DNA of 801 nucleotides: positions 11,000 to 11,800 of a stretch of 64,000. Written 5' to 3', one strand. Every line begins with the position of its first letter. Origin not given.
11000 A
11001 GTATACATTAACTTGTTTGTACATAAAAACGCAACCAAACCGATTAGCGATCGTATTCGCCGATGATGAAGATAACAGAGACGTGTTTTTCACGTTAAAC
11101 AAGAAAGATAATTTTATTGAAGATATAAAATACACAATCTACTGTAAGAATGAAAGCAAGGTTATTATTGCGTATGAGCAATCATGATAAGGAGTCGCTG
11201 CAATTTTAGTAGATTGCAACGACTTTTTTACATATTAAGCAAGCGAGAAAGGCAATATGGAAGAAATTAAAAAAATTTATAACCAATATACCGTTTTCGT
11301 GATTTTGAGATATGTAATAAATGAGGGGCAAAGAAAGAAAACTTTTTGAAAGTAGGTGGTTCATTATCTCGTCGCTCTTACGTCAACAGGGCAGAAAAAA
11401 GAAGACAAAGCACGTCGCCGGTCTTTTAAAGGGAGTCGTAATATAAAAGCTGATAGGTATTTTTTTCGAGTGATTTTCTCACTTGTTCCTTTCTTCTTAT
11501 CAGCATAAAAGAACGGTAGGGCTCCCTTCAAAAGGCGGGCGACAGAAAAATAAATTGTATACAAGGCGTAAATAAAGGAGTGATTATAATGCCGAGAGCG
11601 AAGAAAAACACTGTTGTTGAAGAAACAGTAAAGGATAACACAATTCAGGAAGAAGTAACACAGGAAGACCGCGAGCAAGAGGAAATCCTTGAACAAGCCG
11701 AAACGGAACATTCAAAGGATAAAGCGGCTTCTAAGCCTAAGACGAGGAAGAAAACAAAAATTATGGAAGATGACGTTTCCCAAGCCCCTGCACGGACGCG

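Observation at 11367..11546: Second structured RNA: ~180-nt nested rod directly upstream of the S1-like gene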

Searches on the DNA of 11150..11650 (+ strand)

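Call 9: search_rna_families(source=window, start=11150, end=11650, threshold=evalue, max_evalue=10, show_alignments=2)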
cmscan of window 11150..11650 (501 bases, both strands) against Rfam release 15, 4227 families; matches with E-value up to 10: 6.
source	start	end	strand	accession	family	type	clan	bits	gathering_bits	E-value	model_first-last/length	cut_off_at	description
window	11225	11282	+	RF01842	mycoplasma_FSE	Cis-reg; frameshift_element;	-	22.8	88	3.6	1-87/87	no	mycoplasma ribosomal frameshift element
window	11215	11319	+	RF01204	snR65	Gene; snRNA; snoRNA; HACA-box;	-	20.7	40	8.6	1-100/100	no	Small nucleolar RNA snR65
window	11189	11301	-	RF02450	ncr1175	Gene; sRNA;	-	19.3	60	0.5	1-110/110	no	Bacillus sRNA ncr1175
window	11248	11308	+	RF01666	rox2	Cis-reg;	-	17.2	55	4.4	1-71/71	no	Drosophila rox2 ncRNA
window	11445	11506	-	RF00172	CAESAR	Cis-reg;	-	15.3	45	6.5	1-80/80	no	ctgf/hcs24 CAESAR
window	11150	11229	+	RF02397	sau-5971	Gene; sRNA;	-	14.5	90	6.7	2-96/96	5'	Staphylococcus sRNA sau-5971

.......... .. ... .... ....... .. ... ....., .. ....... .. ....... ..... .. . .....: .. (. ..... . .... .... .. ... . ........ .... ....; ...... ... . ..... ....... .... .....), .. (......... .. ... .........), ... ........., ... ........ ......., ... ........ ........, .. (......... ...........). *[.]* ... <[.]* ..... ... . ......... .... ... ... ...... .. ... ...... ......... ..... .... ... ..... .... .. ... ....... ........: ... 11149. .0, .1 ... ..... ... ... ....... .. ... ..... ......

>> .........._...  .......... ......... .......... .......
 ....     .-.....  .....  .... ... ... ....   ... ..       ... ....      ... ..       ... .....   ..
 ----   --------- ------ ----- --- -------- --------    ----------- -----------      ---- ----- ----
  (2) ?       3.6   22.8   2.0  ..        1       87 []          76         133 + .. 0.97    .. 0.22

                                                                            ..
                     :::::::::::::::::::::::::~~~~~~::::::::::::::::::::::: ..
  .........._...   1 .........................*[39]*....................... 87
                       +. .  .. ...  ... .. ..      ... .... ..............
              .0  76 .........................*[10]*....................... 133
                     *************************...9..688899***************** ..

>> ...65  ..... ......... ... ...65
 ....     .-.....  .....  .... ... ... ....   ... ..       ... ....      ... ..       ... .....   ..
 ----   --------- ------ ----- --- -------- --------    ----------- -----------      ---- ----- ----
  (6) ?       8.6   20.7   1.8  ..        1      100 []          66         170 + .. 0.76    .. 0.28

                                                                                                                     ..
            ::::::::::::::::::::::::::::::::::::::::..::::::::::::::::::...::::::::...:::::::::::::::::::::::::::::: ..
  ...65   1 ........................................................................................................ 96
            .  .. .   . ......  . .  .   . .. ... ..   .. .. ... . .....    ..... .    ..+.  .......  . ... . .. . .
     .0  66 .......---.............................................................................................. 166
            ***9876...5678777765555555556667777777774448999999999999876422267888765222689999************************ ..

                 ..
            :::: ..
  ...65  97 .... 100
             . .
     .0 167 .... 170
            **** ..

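Call 66: search_dna_similar(query=window:11230-11590:+, collection=plasmids, mode=distant, max_evalue=0.01, max_rows=10)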
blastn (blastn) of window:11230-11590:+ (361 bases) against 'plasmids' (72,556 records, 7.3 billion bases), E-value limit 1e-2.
No match.
